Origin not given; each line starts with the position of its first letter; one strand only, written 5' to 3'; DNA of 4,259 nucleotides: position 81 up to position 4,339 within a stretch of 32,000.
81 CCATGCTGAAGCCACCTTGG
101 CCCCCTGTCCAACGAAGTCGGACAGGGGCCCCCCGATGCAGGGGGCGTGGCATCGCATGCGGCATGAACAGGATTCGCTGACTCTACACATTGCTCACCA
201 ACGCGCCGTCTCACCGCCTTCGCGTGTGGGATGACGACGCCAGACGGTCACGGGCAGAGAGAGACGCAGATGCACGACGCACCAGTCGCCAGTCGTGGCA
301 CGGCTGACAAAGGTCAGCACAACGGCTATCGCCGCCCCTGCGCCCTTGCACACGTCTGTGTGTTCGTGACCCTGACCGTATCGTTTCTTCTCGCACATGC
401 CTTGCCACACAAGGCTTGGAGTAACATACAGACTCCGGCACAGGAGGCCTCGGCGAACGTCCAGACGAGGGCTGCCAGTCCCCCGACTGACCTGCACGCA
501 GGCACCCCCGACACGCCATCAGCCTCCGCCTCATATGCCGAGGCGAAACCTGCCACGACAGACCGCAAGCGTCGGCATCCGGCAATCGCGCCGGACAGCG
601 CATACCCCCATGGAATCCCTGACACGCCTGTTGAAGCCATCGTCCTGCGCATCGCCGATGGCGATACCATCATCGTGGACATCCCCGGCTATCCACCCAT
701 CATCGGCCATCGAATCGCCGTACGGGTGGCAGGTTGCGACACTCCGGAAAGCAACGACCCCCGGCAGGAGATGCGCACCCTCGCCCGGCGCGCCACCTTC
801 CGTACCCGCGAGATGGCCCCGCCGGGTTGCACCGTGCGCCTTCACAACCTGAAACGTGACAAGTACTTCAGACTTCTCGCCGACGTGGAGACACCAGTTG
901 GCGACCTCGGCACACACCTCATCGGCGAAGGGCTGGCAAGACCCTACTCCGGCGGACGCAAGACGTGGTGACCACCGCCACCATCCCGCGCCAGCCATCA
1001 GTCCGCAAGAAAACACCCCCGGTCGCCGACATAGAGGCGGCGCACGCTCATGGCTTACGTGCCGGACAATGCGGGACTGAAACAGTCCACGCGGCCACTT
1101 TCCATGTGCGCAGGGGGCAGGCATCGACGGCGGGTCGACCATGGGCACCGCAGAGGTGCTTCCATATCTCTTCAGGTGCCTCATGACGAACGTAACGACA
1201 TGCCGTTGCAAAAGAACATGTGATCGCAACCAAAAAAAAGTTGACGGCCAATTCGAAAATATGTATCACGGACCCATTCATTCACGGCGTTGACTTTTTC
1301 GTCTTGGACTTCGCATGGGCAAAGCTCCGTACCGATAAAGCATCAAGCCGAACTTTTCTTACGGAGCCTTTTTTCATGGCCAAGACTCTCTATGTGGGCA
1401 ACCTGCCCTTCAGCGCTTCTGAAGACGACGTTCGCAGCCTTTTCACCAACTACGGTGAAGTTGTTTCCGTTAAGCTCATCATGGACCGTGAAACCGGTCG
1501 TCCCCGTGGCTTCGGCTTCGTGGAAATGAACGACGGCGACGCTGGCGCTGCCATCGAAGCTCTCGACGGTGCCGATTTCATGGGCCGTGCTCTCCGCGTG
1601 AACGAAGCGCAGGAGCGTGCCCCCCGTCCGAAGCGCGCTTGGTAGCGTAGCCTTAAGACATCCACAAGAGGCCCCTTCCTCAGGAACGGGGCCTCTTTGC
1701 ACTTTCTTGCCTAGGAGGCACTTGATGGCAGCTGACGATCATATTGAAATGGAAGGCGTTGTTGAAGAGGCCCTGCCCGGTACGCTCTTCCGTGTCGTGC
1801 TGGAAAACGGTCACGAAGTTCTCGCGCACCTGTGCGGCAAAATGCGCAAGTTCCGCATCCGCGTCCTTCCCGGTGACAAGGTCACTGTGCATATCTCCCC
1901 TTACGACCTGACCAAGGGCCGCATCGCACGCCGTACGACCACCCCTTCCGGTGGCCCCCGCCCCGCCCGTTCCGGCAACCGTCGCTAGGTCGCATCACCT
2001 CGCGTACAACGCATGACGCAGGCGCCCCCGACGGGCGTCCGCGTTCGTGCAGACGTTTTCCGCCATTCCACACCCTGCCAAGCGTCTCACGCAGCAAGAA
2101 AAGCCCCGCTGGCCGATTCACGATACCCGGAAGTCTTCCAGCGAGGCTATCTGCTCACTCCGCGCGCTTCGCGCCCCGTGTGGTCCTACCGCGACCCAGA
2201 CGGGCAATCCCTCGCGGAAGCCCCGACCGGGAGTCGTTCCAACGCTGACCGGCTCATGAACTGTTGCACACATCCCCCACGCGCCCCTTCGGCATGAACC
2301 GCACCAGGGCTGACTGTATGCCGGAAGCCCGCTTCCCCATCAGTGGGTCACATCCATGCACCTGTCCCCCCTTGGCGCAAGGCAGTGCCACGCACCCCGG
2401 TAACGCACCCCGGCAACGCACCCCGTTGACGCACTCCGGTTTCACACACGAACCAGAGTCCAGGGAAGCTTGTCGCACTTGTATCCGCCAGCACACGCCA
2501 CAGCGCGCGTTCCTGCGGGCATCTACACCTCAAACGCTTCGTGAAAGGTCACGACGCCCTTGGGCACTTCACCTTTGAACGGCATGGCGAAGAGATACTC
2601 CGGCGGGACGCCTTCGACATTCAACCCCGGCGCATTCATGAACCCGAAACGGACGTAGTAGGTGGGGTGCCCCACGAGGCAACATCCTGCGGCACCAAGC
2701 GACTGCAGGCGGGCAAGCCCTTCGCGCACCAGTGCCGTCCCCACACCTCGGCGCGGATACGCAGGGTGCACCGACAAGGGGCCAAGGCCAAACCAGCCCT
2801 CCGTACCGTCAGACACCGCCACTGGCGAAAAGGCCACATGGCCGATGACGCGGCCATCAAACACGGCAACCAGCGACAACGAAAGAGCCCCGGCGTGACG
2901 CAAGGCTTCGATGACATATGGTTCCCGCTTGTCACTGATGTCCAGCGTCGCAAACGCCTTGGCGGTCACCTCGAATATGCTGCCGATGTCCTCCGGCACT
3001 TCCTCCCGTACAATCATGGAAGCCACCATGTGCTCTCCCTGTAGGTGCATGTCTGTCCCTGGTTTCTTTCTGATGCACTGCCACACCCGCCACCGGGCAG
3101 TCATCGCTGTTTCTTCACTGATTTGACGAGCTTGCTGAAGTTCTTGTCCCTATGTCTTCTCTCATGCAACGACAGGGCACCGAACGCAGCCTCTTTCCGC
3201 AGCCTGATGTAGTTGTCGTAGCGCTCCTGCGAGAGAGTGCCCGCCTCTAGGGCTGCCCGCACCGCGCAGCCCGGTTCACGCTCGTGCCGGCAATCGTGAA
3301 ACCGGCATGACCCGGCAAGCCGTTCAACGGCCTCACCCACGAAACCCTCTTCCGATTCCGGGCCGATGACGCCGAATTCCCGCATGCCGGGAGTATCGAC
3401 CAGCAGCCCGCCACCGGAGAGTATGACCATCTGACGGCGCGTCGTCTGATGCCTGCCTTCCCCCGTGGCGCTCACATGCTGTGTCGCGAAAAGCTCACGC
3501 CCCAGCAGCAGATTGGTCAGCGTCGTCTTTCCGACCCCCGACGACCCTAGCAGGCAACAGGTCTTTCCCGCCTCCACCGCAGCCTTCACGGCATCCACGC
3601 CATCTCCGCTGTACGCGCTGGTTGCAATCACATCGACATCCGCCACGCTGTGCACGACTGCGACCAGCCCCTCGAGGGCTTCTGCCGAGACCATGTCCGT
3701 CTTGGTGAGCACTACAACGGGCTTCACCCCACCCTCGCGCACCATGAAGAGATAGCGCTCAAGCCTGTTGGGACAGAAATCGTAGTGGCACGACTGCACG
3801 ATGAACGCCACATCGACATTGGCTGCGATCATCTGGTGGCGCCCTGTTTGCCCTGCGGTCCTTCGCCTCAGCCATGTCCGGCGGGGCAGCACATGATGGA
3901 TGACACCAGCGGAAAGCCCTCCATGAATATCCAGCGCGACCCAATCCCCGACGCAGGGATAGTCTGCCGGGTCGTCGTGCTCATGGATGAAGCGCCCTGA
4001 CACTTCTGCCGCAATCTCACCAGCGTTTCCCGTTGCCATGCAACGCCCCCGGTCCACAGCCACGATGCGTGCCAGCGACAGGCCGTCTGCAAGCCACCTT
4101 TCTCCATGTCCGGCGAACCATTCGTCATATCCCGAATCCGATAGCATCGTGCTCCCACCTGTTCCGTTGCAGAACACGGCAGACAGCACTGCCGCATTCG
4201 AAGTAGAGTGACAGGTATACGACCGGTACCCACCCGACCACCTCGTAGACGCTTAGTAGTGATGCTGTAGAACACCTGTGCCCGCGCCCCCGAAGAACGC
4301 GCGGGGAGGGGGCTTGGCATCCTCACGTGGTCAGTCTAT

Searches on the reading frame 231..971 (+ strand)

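Call 23: search_protein_families(library=pfam, proteins=[window:231-971:+], max_evalue=0.00001)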
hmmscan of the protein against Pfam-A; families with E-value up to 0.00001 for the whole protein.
window:231-971:+ (246 aa): 1 family
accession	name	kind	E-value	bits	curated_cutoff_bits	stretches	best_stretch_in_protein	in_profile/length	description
PF00565.23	SNase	-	1.9e-06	28.8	21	1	164-239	2-77/107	Staphylococcal nuclease homologue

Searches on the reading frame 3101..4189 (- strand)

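Call 23: search_protein_families(library=pfam, proteins=[window:3101-4189:-], max_evalue=0.00001)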
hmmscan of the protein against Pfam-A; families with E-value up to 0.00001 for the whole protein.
window:3101-4189:- (362 aa): 3 families
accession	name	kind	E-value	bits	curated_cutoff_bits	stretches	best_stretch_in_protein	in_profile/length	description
PF03193.22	RsgA_GTPase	-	8.6e-44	149.8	30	1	100-274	1-173/174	RsgA GTPase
PF00009.33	GTP_EFTU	-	7e-07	29.5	26.5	0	122-205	90-182/188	Elongation factor Tu GTP binding domain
PF00005.33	ABC_tran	-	7.3e-06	27.1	25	0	200-248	3-51/137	ABC transporter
